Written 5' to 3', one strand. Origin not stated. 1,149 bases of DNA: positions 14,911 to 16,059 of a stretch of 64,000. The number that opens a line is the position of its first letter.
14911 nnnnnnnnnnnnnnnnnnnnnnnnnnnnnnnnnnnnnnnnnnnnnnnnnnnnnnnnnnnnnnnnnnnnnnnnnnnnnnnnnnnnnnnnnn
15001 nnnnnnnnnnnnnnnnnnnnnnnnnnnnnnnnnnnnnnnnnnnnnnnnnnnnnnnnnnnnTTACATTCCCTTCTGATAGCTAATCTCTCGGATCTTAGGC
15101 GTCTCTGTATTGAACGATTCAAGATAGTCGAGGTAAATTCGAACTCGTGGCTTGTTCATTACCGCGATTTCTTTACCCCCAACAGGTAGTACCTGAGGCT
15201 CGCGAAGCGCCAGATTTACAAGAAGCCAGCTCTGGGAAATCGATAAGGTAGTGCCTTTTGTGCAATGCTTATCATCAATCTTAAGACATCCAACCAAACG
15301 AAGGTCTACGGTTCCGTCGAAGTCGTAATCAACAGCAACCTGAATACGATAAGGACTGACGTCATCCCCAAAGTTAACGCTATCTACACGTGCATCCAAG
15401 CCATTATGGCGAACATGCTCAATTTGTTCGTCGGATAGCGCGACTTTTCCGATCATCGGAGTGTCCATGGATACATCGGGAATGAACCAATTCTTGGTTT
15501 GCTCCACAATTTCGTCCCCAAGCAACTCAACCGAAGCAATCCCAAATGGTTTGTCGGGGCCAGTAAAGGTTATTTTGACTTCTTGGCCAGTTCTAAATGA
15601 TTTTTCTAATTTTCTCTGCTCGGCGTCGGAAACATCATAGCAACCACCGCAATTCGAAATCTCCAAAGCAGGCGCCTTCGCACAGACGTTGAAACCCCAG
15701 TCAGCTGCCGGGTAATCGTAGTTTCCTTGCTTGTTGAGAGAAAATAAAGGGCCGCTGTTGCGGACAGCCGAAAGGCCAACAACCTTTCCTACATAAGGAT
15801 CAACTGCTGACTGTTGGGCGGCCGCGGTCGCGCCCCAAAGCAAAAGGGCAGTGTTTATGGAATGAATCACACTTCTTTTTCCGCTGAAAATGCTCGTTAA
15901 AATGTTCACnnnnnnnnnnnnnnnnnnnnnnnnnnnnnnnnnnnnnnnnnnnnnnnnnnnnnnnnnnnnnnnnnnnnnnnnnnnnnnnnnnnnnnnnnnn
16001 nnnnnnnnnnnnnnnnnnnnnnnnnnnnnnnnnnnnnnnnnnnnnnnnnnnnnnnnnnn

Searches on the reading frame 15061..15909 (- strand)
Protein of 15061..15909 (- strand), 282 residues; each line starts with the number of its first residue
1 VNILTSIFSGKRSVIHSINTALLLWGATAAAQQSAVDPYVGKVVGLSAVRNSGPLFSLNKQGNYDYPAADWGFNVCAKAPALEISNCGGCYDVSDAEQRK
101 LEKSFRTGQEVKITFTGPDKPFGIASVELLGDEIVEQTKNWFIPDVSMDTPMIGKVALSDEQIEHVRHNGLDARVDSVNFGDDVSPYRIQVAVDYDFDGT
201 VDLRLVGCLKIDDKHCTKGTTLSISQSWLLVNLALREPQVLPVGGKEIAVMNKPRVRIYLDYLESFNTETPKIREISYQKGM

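Call 8: search_protein_families(library=pfam, proteins=[window:15061-15909:-], max_evalue=0.01)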
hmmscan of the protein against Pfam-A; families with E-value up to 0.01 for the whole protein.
window:15061-15909:- (282 aa): 1 family
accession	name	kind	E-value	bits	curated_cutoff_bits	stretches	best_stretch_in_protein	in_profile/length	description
PF24685.1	OB_RRP5_4th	-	0.0095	16.4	31.5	0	91-126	44-79/92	RRP5 OB-fold domain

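Call 13: find_encoding_contigs(protein=window:15061-15909:-, flank=6000, max_places=10)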
Protein window:15061-15909:- (282 aa): 2 contigs read that carry it; 1 place shown.
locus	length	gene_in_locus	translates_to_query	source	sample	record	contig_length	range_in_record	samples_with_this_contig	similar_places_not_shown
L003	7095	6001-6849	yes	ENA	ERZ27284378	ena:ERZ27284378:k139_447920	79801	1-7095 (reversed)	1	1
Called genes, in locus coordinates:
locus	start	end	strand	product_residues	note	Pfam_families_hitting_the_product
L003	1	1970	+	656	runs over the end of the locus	PF16177:ACAS_N, PF00501:AMP-binding, PF13193:AMP-binding_C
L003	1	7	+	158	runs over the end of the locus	PF00210:Ferritin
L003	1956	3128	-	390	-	PF07690:MFS_1, PF00083:Sugar_tr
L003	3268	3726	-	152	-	-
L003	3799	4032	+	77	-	-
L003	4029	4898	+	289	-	-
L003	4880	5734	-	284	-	-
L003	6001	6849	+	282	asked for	-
